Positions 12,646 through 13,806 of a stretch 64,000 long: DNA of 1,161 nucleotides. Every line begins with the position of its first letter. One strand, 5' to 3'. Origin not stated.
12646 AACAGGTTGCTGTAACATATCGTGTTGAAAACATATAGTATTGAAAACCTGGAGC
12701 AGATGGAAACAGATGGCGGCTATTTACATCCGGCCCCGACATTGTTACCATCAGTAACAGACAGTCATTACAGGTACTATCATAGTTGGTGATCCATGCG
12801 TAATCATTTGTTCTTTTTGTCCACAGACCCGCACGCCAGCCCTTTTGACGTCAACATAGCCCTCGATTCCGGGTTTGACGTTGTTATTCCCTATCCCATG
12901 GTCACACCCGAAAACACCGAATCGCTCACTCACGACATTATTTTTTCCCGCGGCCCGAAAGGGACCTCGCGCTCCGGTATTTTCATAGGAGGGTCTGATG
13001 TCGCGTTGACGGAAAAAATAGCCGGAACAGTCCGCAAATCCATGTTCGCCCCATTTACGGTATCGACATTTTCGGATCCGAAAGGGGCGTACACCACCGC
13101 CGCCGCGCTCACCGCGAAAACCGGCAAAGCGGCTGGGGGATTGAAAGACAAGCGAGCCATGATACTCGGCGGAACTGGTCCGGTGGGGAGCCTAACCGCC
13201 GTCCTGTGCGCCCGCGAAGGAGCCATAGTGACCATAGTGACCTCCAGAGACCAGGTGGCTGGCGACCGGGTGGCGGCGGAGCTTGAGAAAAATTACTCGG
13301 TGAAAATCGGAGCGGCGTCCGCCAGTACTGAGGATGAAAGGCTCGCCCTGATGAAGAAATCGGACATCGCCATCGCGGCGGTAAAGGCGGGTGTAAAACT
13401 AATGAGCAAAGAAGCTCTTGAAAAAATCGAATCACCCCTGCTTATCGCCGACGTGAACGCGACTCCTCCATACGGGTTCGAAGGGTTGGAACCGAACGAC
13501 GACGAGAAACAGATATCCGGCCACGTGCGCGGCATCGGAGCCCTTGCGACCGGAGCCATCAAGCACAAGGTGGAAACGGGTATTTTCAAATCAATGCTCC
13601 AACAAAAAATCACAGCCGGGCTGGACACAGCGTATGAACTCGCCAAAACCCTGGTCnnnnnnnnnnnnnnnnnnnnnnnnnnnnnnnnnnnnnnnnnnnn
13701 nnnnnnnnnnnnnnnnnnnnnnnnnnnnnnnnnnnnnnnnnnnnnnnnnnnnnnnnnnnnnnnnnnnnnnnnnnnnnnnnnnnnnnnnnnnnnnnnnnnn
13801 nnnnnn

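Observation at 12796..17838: MtdA-like dehydrogenase, standalone corrinoid protein, PAS kinase, sigma-54 regulator and pteridine-reductase-like SDR in one co-directional block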

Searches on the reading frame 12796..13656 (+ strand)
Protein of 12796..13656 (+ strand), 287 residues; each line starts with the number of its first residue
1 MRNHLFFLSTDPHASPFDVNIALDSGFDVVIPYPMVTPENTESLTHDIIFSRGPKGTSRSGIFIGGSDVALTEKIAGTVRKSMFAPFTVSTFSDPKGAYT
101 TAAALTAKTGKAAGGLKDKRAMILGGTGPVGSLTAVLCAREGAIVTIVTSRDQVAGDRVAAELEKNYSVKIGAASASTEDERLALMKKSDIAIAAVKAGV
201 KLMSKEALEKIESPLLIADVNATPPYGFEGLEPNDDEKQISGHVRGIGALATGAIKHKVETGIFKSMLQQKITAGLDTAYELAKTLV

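Call 3: search_protein_families(library=pfam, proteins=[window:12796-13656:+], max_evalue=0.01)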
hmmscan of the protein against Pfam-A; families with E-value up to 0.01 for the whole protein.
window:12796-13656:+ (287 aa): 4 families
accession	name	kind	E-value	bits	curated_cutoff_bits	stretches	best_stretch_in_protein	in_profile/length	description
PF09176.16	Mpt_N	-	4.2e-30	104.1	27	1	16-95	1-80/81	Methylene-tetrahydromethanopterin dehydrogenase, N-terminal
PF01488.26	Shikimate_DH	-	0.00077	20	24.3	1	112-220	6-111/138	Shikimate / quinate 5-dehydrogenase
PF03435.24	Sacchrp_dh_NADP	-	0.0012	19.6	25.1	1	122-194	2-74/129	Saccharopine dehydrogenase NADP binding domain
PF01118.30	Semialdhyde_dh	-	0.0035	18.2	26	1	121-202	2-80/121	Semialdehyde dehydrogenase, NAD binding domain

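Call 6: search_protein_families(library=ncbifam, proteins=[window:12796-13656:+], max_evalue=0.001)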
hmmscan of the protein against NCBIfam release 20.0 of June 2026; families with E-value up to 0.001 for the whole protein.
window:12796-13656:+ (287 aa): 12 families
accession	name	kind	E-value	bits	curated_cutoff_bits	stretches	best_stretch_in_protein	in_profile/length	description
NF005559.1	PRK07231.1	subfamily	1.6e-05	24.6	215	1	116-248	2-139/249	glucose 1-dehydrogenase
NF004847.0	PRK06198.1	subfamily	3.9e-05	23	240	1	115-166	4-55/269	oxidoreductase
NF005449.0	PRK07041.1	equivalog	8.3e-05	22.6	257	1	115-197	4-89/240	SDR family oxidoreductase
NF052562.1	RADHDNL4305835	equivalog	9.3e-05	22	400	1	115-194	4-82/252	NADP-dependent (R)-specific alcohol dehydrogenase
NF004791.0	PRK06138.1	equivalog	0.00018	20.9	312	1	116-178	3-64/252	SDR family oxidoreductase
NF005473.0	PRK07069.1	equivalog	0.00019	21.1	339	1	113-175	5-67/262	SDR family oxidoreductase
NF005075.0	PRK06500.1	equivalog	0.00028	20.4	336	1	116-184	4-71/249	SDR family oxidoreductase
NF005806.0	PRK07666.1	equivalog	0.0004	19.7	286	1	116-182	5-69/239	3-ketoacyl-ACP reductase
NF005214.0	PRK06701.1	subfamily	0.00051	19.4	413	1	107-164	37-94/293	SDR family oxidoreductase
NF004453.0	PRK05786.1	equivalog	0.00053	19.6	243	1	116-198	3-84/238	3-ketoacyl-(acyl-carrier-protein) reductase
NF004713.0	PRK06057.1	equivalog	0.00066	19.2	404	0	115-202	6-93/257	3-oxoacyl-ACP reductase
NF000744.0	PRK00045.1-3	equivalog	0.00067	18.6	429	1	96-212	161-274/447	glutamyl-tRNA reductase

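Call 8: find_homologous_proteins(query=window:12796-13656:+, max_evalue=0.00001)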
Query window:12796-13656:+ (287 aa): 4659 proteins with E <= 0.00001 among 8000 candidates; the best 120 are listed.
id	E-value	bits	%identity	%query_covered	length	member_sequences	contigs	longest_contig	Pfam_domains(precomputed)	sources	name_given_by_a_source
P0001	2.0e-179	613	100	100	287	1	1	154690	PF09176.17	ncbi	-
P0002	6.1e-151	519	88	99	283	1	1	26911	PF09176.17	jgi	-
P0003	2.7e-113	396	65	100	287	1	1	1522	PF09176.17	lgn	-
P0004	3.7e-112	392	65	100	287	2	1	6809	PF09176.17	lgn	-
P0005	1.5e-111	390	65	100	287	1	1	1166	PF09176.17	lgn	-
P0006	6.0e-111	388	63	100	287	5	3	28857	PF09176.17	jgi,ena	-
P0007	1.3e-109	384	63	100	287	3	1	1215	PF09176.17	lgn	-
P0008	3.0e-108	380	63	100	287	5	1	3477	PF09176.17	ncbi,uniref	ncbi:Methylene tetrahydromethanopterin dehydrogenase [hydrothermal vent metagenome]|uniref:Methylene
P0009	3.2e-108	379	63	100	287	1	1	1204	PF09176.17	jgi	-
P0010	1.1e-107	378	64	100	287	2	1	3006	PF09176.17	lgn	-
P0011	1.4e-101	358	62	100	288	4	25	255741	PF09176.17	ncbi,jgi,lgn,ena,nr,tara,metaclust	ncbi:MAG TPA: methylene-tetrahydromethanopterin dehydrogenase N-terminal domain-containing protein [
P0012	3.7e-101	356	60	100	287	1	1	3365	PF09176.17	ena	-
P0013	2.7e-98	347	57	100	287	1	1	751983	PF09176.17,PF01488.27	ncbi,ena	-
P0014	6.9e-97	342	58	100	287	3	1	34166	PF09176.17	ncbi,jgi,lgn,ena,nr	ncbi:MAG: methylenetetrahydromethanopterin dehydrogenase [Nitrospinota bacterium]|nr:methylenetetrah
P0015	1.8e-95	338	58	100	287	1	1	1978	PF09176.17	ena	-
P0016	1.1e-91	325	57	100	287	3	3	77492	PF09176.17,PF01488.27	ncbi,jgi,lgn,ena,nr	ncbi:MAG: methylenetetrahydromethanopterin dehydrogenase [Nitrospinota bacterium]|nr:methylenetetrah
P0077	7.1e-61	224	42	100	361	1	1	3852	PF09176.17,PF01262.28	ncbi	ncbi:MAG: NAD(P)-dependent methylenetetrahydromethanopterin dehydrogenase, partial [Candidatus Jorda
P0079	8.3e-61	224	43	99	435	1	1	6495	PF09176.17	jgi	jgi:methylene-tetrahydromethanopterin dehydrogenase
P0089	5.1e-60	221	41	99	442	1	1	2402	PF09176.17,PF01262.28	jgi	jgi:methylene-tetrahydromethanopterin dehydrogenase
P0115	1.1e-58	217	40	93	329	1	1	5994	PF09176.17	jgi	jgi:methylene-tetrahydromethanopterin dehydrogenase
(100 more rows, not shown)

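Call 9: find_encoding_contigs(protein=P0001, flank=10000, max_places=3)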
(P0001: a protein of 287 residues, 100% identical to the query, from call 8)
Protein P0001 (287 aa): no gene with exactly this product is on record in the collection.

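Call 10: find_encoding_contigs(protein=P0011, flank=10000, max_places=4)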
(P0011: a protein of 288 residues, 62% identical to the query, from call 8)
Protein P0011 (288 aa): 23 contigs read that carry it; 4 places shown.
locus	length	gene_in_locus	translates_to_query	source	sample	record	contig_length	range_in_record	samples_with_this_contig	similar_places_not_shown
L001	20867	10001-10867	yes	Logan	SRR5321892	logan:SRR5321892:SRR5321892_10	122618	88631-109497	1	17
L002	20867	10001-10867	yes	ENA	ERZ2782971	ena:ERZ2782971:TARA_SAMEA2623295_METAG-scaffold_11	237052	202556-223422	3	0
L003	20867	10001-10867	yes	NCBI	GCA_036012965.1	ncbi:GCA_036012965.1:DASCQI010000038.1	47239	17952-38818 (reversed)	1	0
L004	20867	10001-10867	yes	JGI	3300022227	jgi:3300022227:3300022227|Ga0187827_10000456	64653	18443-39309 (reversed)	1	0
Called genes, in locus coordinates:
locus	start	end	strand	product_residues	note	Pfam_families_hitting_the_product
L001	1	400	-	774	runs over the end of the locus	PF03176:MMPL, PF00873:ACR_tran (weak), PF02460:Patched (weak), PF12349:Sterol-sensing (weak), PF03176:MMPL, PF00873:ACR_tran (weak)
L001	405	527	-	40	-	-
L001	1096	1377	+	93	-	PF04456:DUF503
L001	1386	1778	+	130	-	PF02033:RBFA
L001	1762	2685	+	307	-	PF01509:TruB_N, PF16198:TruB_C_2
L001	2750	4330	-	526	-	PF01921:tRNA-synt_1f, PF19269:Anticodon_2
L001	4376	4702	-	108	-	PF04355:BamE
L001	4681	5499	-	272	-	PF21948:LplA-B_cat, PF03099:BPL_LplA_LipB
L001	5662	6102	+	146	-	-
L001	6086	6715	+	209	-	-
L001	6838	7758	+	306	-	-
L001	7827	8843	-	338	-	PF03706:LPG_synthase_TM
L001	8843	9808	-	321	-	PF06574:FAD_syn, PF01687:Flavokinase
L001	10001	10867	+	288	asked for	PF09176:Mpt_N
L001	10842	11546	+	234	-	PF02607:B12-binding_2, PF02310:B12-binding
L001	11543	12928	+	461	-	PF00989:PAS, PF08448:PAS_4, PF00512:HisKA, PF02518:HATPase_c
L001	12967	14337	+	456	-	PF00072:Response_reg, PF00158:Sigma54_activat, PF14532:Sigma54_activ_2, PF00004:AAA (weak), PF07728:AAA_5 (weak), PF25601:AAA_lid_14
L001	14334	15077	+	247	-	PF00106:adh_short, PF08659:KR (faint), PF23441:SDR (faint), PF13561:adh_short_C2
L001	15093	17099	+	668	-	PF00912:Transgly, PF00905:Transpeptidase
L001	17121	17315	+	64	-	-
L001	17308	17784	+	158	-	PF02542:YgbB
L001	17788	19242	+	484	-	PF00749:tRNA-synt_1c, PF19269:Anticodon_2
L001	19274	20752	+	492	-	PF00133:tRNA-synt_1 (faint), PF01406:tRNA-synt_1e, PF09334:tRNA-synt_1g (weak), PF01921:tRNA-synt_1f, PF09334:tRNA-synt_1g (weak), PF09190:DALR_2 (weak)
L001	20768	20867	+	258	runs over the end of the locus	PF08032:SpoU_sub_bind, PF00588:SpoU_methylase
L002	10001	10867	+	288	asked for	PF09176:Mpt_N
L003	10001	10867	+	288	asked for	PF09176:Mpt_N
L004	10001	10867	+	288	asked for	PF09176:Mpt_N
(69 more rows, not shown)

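Call 11: find_encoding_contigs(protein=P0013, flank=10000, max_places=2)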
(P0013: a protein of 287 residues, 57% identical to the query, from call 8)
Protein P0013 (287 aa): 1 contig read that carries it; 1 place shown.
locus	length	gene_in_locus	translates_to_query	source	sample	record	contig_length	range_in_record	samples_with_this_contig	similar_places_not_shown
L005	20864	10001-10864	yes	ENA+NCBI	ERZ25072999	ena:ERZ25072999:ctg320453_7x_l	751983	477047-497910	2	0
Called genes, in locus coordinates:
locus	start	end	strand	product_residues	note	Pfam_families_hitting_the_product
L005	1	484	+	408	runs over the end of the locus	PF28597:T2SSF_N, PF00482:T2SSF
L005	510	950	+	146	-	PF07963:N_methyl, PF08334:T2SSG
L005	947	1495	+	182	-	PF07963:N_methyl (weak)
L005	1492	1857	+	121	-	PF07963:N_methyl (weak)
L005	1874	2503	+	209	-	PF07963:N_methyl, PF11612:T2SSJ (weak)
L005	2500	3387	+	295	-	PF21687:T2SSK_1st, PF12836:HHH_3 (faint), PF03934:T2SSK (weak)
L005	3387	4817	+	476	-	PF05134:T2SSL (weak)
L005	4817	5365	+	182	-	PF04612:T2SSM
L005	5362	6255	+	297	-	-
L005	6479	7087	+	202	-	PF07238:PilZ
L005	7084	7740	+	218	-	PF12945:PilZNR, PF07238:PilZ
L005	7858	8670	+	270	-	PF17131:TP_0789-like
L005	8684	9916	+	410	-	PF12704:MacB_PCD, PF02687:FtsX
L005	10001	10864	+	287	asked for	PF09176:Mpt_N, PF01488:Shikimate_DH (weak)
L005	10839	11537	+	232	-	PF02607:B12-binding_2, PF02310:B12-binding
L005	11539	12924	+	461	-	PF00989:PAS (weak), PF08448:PAS_4, PF00512:HisKA, PF02518:HATPase_c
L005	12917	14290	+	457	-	PF00072:Response_reg, PF00158:Sigma54_activat, PF01078:Mg_chelatase (faint), PF14532:Sigma54_activ_2, PF00004:AAA (weak), PF07724:AAA_2 (faint), PF07728:AAA_5, PF25601:AAA_lid_14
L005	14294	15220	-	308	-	PF03741:TerC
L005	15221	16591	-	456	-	PF01026:TatD_DNase, PF04055:Radical_SAM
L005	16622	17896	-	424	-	PF00709:Adenylsucc_synt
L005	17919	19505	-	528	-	PF00389:2-Hacid_dh, PF02826:2-Hacid_dh_C, PF19304:PGDH_inter, PF01842:ACT (faint)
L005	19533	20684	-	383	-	PF00266:Aminotran_5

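Call 12: find_encoding_contigs(protein=P0016, flank=10000, max_places=2)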
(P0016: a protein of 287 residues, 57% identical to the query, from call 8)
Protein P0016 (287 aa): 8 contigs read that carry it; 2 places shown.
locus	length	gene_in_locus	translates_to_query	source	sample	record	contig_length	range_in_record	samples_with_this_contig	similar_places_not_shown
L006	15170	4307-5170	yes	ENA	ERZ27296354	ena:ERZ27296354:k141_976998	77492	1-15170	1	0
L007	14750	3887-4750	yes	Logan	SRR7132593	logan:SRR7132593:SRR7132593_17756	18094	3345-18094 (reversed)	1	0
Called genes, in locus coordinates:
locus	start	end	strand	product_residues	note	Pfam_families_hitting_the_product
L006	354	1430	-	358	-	PF03706:LPG_synthase_TM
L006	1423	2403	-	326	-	PF06574:FAD_syn, PF01687:Flavokinase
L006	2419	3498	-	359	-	PF00365:PFK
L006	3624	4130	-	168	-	PF08002:DUF1697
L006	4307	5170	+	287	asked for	PF09176:Mpt_N, PF01488:Shikimate_DH (weak)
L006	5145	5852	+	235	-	PF02607:B12-binding_2, PF02310:B12-binding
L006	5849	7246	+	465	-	PF00989:PAS (weak), PF08448:PAS_4, PF13426:PAS_9 (weak), PF00512:HisKA (weak), PF02518:HATPase_c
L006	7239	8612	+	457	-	PF00072:Response_reg, PF00158:Sigma54_activat, PF14532:Sigma54_activ_2, PF07728:AAA_5 (weak), PF25601:AAA_lid_14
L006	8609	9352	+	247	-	PF00106:adh_short, PF08659:KR (weak), PF13561:adh_short_C2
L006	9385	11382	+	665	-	PF00912:Transgly, PF00905:Transpeptidase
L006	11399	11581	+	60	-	-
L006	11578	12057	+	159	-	PF02542:YgbB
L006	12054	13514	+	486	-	PF00749:tRNA-synt_1c, PF19269:Anticodon_2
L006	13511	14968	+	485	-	PF01406:tRNA-synt_1e, PF09334:tRNA-synt_1g (weak), PF00133:tRNA-synt_1 (weak), PF01921:tRNA-synt_1f (weak), PF09334:tRNA-synt_1g (weak), PF09190:DALR_2 (weak)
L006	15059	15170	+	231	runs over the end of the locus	PF08032:SpoU_sub_bind, PF00588:SpoU_methylase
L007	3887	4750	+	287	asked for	PF09176:Mpt_N, PF01488:Shikimate_DH (weak)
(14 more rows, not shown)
